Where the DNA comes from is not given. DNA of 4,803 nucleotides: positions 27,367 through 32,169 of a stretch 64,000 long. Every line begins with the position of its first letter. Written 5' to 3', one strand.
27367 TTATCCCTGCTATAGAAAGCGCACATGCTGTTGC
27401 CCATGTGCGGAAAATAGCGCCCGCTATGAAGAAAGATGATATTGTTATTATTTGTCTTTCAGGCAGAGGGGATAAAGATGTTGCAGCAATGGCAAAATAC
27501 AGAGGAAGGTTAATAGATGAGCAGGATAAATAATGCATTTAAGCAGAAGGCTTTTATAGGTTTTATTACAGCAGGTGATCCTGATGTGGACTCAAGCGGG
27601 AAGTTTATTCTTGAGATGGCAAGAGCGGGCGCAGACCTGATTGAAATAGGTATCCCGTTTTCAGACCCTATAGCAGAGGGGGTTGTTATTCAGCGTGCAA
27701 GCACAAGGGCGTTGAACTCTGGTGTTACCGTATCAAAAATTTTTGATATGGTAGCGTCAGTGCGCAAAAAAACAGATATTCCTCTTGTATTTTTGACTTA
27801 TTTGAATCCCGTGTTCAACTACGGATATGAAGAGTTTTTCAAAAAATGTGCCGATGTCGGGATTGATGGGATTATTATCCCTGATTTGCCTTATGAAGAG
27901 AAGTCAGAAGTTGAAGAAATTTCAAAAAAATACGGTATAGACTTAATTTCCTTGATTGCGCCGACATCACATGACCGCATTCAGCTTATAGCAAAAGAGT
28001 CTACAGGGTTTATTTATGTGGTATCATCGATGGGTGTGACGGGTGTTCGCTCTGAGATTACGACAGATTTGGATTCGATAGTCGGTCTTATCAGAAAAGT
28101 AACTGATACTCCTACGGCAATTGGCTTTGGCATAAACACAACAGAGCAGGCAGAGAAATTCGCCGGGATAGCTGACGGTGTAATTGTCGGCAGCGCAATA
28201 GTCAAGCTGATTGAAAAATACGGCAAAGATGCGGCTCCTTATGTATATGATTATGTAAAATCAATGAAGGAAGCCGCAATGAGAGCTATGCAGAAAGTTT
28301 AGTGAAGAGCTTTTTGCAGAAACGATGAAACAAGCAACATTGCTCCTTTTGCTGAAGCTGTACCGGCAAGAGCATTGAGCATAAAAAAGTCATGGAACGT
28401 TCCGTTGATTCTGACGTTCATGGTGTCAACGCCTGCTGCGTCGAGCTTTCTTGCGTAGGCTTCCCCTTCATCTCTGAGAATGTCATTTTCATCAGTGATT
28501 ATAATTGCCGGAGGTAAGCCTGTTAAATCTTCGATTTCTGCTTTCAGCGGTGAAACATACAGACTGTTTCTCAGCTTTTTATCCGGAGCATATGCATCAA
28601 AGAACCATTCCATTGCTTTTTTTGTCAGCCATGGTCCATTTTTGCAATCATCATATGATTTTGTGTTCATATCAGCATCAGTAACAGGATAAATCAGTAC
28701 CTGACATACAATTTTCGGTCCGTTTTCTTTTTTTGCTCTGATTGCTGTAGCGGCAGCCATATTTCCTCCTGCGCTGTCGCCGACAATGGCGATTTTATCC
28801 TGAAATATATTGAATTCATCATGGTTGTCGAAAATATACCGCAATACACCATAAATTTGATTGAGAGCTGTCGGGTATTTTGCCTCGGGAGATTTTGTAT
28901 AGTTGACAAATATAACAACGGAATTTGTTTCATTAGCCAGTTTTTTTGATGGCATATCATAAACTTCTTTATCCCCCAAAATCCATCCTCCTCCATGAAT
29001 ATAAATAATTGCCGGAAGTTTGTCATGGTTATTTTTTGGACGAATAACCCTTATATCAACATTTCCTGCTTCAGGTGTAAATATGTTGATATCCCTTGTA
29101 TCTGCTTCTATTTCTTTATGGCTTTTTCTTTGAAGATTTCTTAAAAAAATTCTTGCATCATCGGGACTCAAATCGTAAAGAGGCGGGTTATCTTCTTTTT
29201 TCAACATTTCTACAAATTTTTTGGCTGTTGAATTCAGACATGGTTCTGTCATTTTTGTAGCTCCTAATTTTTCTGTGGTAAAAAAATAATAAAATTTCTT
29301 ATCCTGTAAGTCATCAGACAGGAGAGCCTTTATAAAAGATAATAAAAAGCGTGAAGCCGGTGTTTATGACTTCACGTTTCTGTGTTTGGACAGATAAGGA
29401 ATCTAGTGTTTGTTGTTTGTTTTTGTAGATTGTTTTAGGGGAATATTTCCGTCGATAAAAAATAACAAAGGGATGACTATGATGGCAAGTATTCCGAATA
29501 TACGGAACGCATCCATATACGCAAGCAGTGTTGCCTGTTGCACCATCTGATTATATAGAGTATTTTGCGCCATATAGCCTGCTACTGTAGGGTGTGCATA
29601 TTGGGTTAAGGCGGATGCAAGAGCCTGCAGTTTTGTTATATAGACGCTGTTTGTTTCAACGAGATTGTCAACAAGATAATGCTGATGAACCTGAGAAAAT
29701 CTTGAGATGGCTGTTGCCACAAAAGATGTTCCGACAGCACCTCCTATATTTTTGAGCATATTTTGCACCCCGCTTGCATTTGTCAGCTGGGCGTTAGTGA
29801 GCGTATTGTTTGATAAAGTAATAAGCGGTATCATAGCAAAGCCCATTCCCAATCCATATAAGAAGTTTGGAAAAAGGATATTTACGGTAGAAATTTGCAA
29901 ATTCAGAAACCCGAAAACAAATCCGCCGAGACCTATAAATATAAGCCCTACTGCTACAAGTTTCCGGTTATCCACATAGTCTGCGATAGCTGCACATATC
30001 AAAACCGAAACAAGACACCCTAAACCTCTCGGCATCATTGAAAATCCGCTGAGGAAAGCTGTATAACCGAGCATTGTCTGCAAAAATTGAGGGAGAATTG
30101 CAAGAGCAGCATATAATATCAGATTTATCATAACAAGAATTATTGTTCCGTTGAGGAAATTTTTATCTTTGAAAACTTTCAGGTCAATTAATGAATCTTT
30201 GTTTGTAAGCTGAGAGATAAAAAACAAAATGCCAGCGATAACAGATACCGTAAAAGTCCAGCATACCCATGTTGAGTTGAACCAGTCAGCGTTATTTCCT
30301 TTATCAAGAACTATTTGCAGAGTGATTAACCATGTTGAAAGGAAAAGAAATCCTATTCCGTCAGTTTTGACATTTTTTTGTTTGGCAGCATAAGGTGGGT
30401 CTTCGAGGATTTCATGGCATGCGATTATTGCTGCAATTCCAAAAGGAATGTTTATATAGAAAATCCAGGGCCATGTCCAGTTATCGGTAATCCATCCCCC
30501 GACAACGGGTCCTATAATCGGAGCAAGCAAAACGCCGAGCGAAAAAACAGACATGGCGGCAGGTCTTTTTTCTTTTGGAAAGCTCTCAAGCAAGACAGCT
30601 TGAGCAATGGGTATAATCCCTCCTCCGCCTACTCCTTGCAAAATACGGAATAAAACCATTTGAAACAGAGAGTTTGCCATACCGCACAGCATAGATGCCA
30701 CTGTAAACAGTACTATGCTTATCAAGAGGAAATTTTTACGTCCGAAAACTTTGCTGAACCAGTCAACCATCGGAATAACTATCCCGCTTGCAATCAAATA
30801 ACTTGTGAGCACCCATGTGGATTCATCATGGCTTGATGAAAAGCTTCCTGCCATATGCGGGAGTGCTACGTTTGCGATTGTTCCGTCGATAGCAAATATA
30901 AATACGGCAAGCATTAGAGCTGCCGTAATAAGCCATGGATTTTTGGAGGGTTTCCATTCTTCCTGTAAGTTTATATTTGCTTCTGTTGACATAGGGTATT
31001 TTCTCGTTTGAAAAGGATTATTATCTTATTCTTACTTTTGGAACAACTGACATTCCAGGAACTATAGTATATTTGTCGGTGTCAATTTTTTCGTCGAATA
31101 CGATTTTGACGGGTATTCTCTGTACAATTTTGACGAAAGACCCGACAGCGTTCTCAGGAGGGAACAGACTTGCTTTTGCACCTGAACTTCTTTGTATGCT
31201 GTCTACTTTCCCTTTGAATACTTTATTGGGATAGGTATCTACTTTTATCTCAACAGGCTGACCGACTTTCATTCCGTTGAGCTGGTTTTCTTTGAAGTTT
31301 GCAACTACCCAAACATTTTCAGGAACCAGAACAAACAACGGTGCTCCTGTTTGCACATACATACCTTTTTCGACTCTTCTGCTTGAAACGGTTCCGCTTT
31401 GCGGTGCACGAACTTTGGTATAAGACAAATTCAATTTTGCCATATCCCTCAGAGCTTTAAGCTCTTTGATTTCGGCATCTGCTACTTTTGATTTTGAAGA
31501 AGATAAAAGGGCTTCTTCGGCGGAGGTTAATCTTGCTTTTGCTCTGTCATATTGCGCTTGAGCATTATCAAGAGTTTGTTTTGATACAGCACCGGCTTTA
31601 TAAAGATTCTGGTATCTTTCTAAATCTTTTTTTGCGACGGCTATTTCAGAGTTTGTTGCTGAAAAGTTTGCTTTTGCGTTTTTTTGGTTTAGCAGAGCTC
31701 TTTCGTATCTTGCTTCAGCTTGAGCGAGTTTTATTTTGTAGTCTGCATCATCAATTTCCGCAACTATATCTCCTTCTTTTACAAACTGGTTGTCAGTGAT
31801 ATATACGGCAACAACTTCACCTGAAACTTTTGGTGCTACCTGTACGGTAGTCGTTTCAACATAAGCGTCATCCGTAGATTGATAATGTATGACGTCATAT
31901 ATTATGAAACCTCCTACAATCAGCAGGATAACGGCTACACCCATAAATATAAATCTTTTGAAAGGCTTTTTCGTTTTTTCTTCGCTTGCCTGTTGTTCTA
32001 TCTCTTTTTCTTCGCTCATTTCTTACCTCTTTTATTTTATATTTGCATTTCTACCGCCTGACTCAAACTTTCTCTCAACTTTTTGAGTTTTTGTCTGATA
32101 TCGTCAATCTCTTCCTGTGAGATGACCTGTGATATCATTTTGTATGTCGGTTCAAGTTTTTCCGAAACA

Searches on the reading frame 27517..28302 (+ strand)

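Call 76: search_protein_families(library=pfam, proteins=[window:27517-28302:+], max_evalue=0.00001)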
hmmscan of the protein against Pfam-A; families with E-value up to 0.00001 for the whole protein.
window:27517-28302:+ (261 aa): 1 family
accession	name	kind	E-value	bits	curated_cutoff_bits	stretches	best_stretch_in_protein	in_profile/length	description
PF00290.26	Trp_syntA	-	2.2e-90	302.6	27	1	7-244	6-245/259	Tryptophan synthase alpha chain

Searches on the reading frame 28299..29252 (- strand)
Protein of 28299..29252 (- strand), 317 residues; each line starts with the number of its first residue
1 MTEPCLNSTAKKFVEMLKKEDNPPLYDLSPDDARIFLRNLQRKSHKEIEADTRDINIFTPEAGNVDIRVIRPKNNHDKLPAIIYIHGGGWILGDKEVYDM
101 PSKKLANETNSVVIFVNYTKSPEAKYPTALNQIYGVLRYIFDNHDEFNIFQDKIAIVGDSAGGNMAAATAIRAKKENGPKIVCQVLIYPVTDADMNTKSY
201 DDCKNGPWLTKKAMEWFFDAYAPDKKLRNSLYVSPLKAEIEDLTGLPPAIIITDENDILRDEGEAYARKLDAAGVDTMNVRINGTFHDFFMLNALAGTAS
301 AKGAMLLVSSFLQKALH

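Call 76: search_protein_families(library=pfam, proteins=[window:28299-29252:-], max_evalue=0.00001)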
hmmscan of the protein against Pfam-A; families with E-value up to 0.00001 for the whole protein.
window:28299-29252:- (317 aa): 4 families
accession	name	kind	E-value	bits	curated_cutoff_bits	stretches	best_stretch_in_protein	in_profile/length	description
PF07859.19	Abhydrolase_3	-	3.2e-67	226.8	25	1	82-290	1-209/210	alpha/beta hydrolase fold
PF20434.5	BD-FAE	-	2.3e-23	83.3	26.8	1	70-177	4-114/215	BD-FAE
PF00135.34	COesterase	-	5.6e-09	35.9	27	1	47-172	80-203/515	Carboxylesterase family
PF10340.15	Say1_Mug180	-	2e-07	30.7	21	1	73-231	115-279/374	Steryl acetyl hydrolase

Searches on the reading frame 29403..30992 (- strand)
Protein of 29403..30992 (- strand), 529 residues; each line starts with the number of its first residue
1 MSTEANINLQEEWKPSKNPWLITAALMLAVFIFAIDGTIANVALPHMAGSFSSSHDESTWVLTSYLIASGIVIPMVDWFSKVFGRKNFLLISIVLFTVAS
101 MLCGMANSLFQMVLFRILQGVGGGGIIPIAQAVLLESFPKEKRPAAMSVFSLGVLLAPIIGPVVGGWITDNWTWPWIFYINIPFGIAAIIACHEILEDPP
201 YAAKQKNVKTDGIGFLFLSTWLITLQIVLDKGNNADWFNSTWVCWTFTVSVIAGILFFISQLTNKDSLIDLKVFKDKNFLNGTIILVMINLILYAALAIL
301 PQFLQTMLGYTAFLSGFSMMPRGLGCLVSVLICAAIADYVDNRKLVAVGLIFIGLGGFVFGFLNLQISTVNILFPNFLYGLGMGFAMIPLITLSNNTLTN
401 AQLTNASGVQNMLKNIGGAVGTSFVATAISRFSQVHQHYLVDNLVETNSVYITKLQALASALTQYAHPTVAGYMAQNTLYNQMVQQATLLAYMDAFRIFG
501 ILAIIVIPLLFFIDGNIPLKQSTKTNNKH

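Call 76: search_protein_families(library=pfam, proteins=[window:29403-30992:-], max_evalue=0.00001)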
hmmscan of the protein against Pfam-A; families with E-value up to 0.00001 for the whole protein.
window:29403-30992:- (529 aa): 2 families
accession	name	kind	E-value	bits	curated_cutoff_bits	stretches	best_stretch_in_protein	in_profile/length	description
PF07690.21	MFS_1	-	9.3e-61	206.1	33.4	1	26-422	1-347/347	Major Facilitator Superfamily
PF00083.30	Sugar_tr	-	2.3e-15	56.9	22.3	1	52-208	42-204/452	Sugar (and other) transporter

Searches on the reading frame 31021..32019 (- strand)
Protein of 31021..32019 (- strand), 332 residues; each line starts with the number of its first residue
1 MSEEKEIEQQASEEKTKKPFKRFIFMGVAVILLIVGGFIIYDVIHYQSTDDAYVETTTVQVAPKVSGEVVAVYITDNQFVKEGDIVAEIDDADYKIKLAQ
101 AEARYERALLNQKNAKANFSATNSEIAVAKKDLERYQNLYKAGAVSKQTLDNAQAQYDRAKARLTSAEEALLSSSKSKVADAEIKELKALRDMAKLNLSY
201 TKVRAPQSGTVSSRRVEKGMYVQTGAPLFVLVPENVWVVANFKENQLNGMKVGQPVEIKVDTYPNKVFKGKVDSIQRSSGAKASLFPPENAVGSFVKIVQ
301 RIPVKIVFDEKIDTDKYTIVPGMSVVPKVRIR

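Call 76: search_protein_families(library=pfam, proteins=[window:31021-32019:-], max_evalue=0.00001)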
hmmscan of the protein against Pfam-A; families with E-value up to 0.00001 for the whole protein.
window:31021-32019:- (332 aa): 6 families
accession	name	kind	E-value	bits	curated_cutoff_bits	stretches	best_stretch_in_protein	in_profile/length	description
PF16576.10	HlyD_D23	-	2.7e-25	89.4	30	1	53-277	14-186/214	Barrel-sandwich domain of CusB or HlyD membrane-fusion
PF13437.12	HlyD_3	-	1.1e-17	65.2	22.2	1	202-287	1-88/106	HlyD family secretion protein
PF13533.13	Biotin_lipoyl_2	-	5.6e-16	58.4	29.8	1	59-90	1-32/32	Biotin-lipoyl like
PF00529.27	CusB_dom_1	-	2.4e-10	41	26.5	1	28-329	4-87/89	Cation efflux system protein CusB domain 1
PF02321.23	OEP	-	1.4e-06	28.7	22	1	87-172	91-176/187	Outer membrane efflux protein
PF00364.28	Biotin_lipoyl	-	8.5e-06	26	22.1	0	202-231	44-73/73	Biotin-requiring enzyme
